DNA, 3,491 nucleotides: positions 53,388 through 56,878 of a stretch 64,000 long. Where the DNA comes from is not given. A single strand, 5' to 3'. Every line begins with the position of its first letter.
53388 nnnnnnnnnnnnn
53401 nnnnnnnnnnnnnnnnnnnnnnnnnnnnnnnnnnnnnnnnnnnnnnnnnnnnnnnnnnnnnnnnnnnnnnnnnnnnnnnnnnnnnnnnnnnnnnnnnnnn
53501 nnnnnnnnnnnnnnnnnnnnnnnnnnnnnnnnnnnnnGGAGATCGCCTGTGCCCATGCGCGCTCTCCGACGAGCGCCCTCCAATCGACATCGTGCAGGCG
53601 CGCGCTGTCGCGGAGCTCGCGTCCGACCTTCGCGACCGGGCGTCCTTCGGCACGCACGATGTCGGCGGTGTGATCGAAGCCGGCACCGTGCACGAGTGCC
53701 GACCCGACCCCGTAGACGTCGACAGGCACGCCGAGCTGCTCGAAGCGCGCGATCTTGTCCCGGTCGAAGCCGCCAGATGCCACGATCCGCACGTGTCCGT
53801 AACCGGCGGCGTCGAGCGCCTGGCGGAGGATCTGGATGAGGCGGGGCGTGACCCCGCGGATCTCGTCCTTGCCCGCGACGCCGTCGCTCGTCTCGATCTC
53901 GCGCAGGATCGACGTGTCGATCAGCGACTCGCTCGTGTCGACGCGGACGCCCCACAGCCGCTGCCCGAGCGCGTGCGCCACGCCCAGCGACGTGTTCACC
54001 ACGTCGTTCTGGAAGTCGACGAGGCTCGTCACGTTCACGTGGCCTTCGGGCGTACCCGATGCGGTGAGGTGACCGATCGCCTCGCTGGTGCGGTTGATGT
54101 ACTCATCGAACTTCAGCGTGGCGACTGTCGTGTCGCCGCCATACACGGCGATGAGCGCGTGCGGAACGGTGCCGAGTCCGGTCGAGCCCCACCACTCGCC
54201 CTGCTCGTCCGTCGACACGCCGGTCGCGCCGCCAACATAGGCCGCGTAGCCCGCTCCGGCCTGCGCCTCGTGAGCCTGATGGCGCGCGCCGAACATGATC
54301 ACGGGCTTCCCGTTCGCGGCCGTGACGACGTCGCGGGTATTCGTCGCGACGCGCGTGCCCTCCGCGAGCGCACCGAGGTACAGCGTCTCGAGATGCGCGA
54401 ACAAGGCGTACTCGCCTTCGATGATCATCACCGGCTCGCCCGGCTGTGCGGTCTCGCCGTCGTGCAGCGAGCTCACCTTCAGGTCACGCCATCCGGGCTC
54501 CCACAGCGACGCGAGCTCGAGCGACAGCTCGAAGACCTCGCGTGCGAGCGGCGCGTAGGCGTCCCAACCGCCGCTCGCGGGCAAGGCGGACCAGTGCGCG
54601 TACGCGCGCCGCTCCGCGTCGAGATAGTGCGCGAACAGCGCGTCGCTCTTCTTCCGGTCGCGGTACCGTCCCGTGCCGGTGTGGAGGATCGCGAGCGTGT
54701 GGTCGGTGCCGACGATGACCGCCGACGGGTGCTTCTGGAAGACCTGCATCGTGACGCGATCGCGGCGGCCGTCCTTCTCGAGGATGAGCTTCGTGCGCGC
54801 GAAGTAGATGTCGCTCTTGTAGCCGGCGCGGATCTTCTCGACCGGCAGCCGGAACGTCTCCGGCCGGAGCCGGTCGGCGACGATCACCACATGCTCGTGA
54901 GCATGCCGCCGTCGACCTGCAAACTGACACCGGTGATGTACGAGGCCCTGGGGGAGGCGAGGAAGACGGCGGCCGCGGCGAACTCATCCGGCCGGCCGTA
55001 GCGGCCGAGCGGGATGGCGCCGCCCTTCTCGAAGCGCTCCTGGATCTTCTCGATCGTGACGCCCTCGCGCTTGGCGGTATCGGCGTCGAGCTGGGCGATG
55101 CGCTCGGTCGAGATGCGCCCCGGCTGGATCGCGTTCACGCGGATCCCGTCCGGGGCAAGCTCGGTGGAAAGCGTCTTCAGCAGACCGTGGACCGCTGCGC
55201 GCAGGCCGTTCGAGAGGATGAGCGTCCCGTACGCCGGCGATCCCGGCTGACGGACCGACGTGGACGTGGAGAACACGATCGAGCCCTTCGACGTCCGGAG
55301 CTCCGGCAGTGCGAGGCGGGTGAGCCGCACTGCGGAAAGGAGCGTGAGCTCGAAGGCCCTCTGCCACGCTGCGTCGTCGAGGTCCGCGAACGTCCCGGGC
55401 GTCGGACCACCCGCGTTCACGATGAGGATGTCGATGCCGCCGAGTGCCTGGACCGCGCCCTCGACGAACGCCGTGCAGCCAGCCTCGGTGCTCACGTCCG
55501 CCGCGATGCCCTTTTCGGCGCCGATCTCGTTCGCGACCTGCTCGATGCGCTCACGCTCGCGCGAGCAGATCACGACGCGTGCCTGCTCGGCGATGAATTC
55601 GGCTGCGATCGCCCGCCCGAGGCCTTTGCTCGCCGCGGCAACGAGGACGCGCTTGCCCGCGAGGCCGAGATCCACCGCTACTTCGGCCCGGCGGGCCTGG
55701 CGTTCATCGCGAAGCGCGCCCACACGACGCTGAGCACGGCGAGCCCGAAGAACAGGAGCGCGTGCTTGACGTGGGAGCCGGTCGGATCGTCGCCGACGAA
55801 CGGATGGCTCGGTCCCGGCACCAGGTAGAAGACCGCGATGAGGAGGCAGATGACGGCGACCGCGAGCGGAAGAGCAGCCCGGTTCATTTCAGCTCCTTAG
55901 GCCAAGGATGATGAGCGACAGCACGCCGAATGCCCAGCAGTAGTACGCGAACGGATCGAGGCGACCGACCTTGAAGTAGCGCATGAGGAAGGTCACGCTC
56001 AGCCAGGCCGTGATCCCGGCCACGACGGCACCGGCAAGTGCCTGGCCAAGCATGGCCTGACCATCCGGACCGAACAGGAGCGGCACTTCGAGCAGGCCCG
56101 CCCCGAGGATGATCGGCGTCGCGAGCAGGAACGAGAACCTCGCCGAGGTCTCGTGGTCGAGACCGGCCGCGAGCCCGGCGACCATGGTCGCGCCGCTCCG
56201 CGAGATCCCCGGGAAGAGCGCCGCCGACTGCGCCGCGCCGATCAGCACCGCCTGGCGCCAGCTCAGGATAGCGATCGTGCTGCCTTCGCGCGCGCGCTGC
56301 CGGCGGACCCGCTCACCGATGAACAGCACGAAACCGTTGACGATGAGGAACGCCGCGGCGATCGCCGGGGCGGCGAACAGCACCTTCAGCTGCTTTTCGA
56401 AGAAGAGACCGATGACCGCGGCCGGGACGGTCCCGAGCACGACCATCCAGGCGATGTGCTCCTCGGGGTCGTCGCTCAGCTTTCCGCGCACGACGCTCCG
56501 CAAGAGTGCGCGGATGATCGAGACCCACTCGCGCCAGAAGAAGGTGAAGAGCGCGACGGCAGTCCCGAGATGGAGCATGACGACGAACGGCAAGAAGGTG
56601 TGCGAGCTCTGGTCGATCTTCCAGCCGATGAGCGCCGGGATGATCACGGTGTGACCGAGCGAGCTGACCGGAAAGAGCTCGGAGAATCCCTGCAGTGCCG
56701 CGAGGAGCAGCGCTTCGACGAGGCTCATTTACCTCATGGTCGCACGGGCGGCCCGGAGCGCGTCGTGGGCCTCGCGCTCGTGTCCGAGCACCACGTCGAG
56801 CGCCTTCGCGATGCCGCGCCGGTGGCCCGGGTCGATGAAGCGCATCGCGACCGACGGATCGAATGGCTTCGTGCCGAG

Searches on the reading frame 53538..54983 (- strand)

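Call 87: search_protein_families(library=pfam, proteins=[window:53538-54983:-], max_evalue=0.00001)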
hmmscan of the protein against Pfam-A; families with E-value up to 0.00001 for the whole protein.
window:53538-54983:- (482 aa): 1 family
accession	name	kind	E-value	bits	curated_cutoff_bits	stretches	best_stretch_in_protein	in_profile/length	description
PF02749.22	QRPTase_N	-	2.8e-09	37.5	27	1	171-207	43-79/82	Quinolinate phosphoribosyl transferase, N-terminal domain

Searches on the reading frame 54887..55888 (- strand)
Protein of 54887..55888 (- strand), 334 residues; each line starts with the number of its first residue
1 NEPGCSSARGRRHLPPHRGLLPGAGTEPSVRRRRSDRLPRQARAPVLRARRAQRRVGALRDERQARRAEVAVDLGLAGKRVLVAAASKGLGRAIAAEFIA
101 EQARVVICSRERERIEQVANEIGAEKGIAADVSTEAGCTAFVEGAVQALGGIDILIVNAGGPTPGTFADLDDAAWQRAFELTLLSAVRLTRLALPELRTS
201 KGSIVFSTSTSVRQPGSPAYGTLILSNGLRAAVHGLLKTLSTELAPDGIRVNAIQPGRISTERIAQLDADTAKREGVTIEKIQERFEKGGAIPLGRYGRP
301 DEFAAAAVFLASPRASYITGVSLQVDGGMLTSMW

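Call 89: search_protein_families(library=pfam, proteins=[window:54887-55888:-], max_evalue=0.00001)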
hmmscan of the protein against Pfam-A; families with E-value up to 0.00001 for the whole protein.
window:54887-55888:- (334 aa): 3 families
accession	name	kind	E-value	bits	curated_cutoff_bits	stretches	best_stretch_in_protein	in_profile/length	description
PF13561.12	adh_short_C2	-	3e-50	171.5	27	1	84-329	2-235/236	Enoyl-(Acyl carrier protein) reductase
PF00106.31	adh_short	-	1.6e-42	145.7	26.6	1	79-269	1-192/195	short chain dehydrogenase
PF23441.1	SDR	-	6.2e-06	26.2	27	1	77-329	6-255/258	SDR-like rossmann domain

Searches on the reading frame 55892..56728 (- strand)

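Call 87: search_protein_families(library=pfam, proteins=[window:55892-56728:-], max_evalue=0.00001)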
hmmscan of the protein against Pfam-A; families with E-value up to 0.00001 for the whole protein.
window:55892-56728:- (279 aa): 1 family
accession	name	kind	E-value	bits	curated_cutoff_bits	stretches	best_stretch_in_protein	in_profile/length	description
PF02673.24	BacA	-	1.1e-72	245.3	33.4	1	6-270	1-257/257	Bacitracin resistance protein BacA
